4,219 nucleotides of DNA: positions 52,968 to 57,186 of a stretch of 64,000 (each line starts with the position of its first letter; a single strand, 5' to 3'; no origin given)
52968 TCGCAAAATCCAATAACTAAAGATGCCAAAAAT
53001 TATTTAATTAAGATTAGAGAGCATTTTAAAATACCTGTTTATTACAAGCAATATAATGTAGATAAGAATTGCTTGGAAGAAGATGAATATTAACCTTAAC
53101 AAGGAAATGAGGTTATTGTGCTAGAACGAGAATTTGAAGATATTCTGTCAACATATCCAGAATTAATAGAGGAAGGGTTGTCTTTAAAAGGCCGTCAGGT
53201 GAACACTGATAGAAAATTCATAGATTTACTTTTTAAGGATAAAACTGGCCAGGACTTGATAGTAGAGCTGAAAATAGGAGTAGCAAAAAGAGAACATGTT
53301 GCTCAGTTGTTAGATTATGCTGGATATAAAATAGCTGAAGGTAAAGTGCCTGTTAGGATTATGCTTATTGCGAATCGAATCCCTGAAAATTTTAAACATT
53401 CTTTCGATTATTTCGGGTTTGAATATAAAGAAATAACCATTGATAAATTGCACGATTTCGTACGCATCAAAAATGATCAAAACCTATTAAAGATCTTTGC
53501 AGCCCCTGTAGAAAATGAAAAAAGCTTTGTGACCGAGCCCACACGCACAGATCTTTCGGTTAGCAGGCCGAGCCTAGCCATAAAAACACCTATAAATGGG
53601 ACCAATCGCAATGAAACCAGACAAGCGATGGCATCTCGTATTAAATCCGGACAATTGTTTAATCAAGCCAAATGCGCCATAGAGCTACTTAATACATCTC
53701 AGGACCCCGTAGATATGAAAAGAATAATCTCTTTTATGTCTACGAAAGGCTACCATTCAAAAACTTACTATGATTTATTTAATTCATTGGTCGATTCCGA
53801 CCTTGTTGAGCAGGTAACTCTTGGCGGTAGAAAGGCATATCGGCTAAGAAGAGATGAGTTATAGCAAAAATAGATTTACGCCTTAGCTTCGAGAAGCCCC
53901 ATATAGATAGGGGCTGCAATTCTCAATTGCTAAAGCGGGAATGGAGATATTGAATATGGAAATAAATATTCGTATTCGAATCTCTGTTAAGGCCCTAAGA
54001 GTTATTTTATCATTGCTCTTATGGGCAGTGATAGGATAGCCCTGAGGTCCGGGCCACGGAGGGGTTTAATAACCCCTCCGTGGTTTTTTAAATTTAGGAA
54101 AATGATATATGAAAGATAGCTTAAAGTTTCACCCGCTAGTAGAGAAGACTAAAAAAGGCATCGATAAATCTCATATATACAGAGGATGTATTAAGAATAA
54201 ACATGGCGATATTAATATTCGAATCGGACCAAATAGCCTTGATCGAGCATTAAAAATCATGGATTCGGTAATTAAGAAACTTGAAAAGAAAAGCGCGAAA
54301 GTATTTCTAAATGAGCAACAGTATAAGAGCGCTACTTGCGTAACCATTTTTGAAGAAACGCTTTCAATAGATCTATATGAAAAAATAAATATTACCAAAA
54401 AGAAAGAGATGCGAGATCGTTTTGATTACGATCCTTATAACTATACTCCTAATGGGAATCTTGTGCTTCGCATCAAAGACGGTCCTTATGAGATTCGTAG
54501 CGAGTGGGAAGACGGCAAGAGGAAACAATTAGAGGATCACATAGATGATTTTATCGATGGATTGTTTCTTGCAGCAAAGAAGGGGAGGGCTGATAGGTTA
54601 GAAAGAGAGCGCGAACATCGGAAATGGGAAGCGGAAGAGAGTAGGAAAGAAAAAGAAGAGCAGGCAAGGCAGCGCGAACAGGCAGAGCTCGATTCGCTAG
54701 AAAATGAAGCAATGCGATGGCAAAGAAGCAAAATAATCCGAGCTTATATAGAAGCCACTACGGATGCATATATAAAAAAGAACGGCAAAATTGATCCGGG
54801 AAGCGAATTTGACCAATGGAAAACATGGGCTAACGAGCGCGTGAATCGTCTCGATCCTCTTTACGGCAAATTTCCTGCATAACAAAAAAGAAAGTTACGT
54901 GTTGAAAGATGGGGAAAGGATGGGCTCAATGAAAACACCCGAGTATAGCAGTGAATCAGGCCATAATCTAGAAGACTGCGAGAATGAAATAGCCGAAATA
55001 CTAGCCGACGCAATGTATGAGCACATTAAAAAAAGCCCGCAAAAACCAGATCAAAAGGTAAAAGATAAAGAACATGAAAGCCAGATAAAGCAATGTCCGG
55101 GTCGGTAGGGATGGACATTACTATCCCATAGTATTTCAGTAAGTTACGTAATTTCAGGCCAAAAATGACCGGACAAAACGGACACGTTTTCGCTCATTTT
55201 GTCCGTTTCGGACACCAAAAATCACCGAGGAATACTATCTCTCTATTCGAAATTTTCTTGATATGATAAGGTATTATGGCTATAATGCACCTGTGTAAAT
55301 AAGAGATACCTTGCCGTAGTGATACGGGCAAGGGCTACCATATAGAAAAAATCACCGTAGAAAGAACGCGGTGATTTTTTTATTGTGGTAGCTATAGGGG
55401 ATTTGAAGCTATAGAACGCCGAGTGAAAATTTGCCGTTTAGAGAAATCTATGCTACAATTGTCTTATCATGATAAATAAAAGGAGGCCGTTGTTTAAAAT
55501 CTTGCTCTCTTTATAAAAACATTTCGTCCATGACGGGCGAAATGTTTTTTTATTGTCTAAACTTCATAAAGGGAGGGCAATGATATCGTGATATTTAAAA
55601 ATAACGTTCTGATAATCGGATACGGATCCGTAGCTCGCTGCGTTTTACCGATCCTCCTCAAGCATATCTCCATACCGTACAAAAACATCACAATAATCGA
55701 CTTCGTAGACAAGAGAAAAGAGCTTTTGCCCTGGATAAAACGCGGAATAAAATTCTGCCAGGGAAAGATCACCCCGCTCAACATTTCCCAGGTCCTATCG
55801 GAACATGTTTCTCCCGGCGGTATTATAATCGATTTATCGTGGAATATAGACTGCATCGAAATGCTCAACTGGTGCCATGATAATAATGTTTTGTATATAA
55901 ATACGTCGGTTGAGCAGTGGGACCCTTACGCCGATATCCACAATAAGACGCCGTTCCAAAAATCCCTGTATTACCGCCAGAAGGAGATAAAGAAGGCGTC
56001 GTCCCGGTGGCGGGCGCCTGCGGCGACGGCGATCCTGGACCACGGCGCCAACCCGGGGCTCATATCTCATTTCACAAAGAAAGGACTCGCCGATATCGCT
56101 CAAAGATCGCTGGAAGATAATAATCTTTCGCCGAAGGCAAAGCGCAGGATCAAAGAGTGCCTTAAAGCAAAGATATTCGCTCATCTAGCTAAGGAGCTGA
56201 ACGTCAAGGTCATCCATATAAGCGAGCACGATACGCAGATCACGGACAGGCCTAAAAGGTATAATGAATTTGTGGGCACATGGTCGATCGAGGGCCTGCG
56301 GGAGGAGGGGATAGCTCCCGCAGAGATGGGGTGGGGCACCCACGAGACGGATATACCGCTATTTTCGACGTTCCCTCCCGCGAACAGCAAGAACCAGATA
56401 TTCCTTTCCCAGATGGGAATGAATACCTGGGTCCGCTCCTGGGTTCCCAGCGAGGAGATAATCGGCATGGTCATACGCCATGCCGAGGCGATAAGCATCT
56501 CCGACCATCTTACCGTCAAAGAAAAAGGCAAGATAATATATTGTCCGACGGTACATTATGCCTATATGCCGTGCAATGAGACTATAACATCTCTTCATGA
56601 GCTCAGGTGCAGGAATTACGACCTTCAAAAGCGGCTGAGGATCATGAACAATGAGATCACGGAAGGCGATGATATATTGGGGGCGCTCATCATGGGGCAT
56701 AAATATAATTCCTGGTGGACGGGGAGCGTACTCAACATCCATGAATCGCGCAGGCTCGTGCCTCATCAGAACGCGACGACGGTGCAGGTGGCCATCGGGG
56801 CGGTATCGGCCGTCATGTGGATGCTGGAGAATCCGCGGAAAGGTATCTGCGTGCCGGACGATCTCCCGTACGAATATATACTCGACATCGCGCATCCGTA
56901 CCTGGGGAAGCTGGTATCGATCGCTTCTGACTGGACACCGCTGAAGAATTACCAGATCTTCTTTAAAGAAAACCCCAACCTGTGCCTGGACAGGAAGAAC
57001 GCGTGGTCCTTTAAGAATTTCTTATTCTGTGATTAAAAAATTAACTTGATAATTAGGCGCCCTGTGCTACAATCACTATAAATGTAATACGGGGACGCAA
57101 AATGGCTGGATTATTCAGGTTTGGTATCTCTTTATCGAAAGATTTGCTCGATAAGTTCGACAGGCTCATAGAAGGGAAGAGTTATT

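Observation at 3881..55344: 13-bp copy of the tRNA-Glu 3' end 51.4 kb downstream: possible outer att boundary of the whole accessory stretch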

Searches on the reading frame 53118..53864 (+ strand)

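Call 11: search_protein_families(library=pfam, proteins=[window:53118-53864:+])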
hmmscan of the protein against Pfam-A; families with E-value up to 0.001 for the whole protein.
window:53118-53864:+ (248 aa): 1 family
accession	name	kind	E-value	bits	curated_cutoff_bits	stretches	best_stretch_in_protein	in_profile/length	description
PF01939.22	NucS_C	-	1.4e-10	41.6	24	1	3-107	2-107/124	Endonuclease NucS C-terminal domain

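Call 74: search_protein_families(library=padloc, proteins=[window:53118-53864:+], max_evalue=0.00001)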
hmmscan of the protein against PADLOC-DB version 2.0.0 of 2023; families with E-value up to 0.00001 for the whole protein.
window:53118-53864:+ (248 aa): 1 family
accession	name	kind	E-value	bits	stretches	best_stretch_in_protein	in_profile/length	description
PDLC04916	PDC-S11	-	8.1e-12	42.9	1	3-70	25-93/358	-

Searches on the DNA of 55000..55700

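Call 50: search_rna_families(source=window, start=55000, end=55700, threshold=evalue, max_evalue=1)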
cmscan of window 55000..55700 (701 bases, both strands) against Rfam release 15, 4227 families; matches with E-value up to 1: 4.
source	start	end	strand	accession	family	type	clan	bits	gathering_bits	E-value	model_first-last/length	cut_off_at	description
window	55337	55560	+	RF00557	L10_leader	Cis-reg; leader;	-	21.2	44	0.39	1-138/138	no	Ribosomal protein L10 leader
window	55466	55524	+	RF00249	mir-46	Gene; miRNA;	-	20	44.7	0.28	1-85/85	no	mir-46/mir-47/mir-281 microRNA precursor family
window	55332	55394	+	RF04195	MIR6217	Gene; miRNA;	-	16.7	110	0.36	1-228/228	no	MIR6217 microRNA precursor family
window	55342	55549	+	RF04178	BTnc005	Gene; sRNA;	-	15.3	174.8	0.62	1-205/205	no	Bacteroides sRNA BTnc005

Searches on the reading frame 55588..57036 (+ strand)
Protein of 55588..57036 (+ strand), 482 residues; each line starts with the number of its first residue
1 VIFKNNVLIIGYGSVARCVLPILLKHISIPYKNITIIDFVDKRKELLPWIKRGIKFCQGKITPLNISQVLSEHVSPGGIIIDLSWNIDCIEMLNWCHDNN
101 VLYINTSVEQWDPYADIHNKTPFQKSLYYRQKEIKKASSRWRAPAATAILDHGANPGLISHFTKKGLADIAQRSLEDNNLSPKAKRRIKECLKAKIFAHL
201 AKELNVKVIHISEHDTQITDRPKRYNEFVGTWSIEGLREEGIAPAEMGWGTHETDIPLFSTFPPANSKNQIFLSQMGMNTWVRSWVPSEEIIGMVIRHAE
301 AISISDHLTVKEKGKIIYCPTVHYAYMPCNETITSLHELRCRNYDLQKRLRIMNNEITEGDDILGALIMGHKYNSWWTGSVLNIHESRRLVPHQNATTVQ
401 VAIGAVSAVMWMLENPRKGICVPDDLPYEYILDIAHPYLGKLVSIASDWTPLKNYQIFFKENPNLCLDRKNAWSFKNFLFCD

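Call 11: search_protein_families(library=pfam, proteins=[window:55588-57036:+])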
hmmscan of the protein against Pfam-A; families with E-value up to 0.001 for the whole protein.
window:55588-57036:+ (482 aa): 2 families
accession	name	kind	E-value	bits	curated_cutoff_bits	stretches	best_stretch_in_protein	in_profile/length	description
PF16653.10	Sacchrp_dh_C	-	1.4e-27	98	31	1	153-443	1-261/265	Saccharopine dehydrogenase C-terminal domain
PF03435.24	Sacchrp_dh_NADP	-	1.7e-23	83.8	25.1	1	7-149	1-129/129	Saccharopine dehydrogenase NADP binding domain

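Call 13: find_encoding_contigs(protein=window:55588-57036:+, flank=10000, max_places=10)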
Protein window:55588-57036:+ (482 aa): no gene with exactly this product is on record in the collection.

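Call 18: find_related_loci(query=window:55588-57036:+, collection=genome_contigs, flank=10000)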
Query window:55588-57036:+ (482 aa) in genome_contigs; peptide patterns used: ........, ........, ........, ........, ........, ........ (x = any residue, [..] = any of these).
291 stretches matched a pattern; 263 encode a relative of the query (tblastn E <= 1e-3); the best 80 are kept; 80 distinct loci.
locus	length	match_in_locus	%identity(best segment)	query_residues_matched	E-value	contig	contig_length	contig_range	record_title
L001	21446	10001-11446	86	1-482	0e+0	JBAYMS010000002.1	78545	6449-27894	MAG: Candidatus Omnitrophota bacterium isolate SO_2016_LW1_45 scaffold00166_LW64-88_2016, whole genome shotgun sequence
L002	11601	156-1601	87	1-482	0e+0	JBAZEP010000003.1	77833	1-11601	MAG: Candidatus Omnitrophota bacterium isolate SO_2017_LW3_129 NODE_638_length_77833_cov_6.001943_LW162_2017, whole geno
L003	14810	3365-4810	86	1-482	0e+0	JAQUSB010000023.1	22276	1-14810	MAG: Candidatus Omnitrophota bacterium isolate STD1_87 NODE_5098_length_22276_cov_4.626620_Sandtown_D1, whole genome sho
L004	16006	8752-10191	84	3-482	0e+0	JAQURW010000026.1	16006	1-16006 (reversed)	MAG: Candidatus Omnitrophota bacterium isolate STD1_82 NODE_8785_length_16006_cov_3.232256_Sandtown_D1, whole genome sho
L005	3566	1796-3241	84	1-482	0e+0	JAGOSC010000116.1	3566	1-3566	MAG: Candidatus Omnitrophota bacterium isolate Gw_Eff_bin_307 Gw_Eff_108607_length_3566_cov_5.340215, whole genome shotg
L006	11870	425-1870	81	1-482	0e+0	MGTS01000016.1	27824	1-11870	MAG: Elusimicrobia bacterium GWA2_51_34 gwa2_scaffold_2142, whole genome shotgun sequence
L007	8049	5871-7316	81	1-482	0e+0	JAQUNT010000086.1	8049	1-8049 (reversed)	MAG: Elusimicrobia bacterium isolate STD1_184 NODE_28534_length_8049_cov_2.484600_Sandtown_D1, whole genome shotgun sequ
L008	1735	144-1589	77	1-482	0e+0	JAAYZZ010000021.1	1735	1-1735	MAG: Elusimicrobia bacterium isolate AS06rmzACSIP_371 57766_AS06, whole genome shotgun sequence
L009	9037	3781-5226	72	1-482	0e+0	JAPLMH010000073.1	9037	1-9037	MAG: Candidatus Omnitrophota bacterium isolate LacPavin_0920_WC70_MAG_48_9 LacPavin_0920_WC70_scaffold_947665, whole gen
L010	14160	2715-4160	72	1-482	0e+0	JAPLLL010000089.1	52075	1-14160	MAG: Candidatus Omnitrophota bacterium isolate LacPavin_0419_WC90_MAG_48_6 LacPavin_0419_WC90_scaffold_7134, whole genom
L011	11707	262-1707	72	1-482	0e+0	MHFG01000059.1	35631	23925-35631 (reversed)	MAG: Omnitrophica bacterium RIFCSPHIGHO2_02_FULL_46_20 rifcsphigho2_02_scaffold_4214, whole genome shotgun sequence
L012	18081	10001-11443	71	1-482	0e+0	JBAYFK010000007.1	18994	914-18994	MAG: Candidatus Omnitrophota bacterium isolate SO_2016_GW1_1 scaffold04981_OW334_2016, whole genome shotgun sequence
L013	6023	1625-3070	71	1-482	0e+0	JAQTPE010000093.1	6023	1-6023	MAG: Candidatus Omnitrophota bacterium isolate STB_109 NODE_39949_length_6023_cov_3.300373_Sandtown_B, whole genome shot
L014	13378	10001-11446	71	1-482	0e+0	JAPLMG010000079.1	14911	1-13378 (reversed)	MAG: Candidatus Omnitrophota bacterium isolate LacPavin_0920_SED3_MAG_48_12 LacPavin_0920_SED3_scaffold_349490, whole ge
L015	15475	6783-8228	84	1-482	0e+0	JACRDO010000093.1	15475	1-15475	MAG: Elusimicrobia bacterium isolate NC_groundwater_1674_Pr3_B-0.1um_65_18 SR-2_scaffold_141_1514273, whole genome shotg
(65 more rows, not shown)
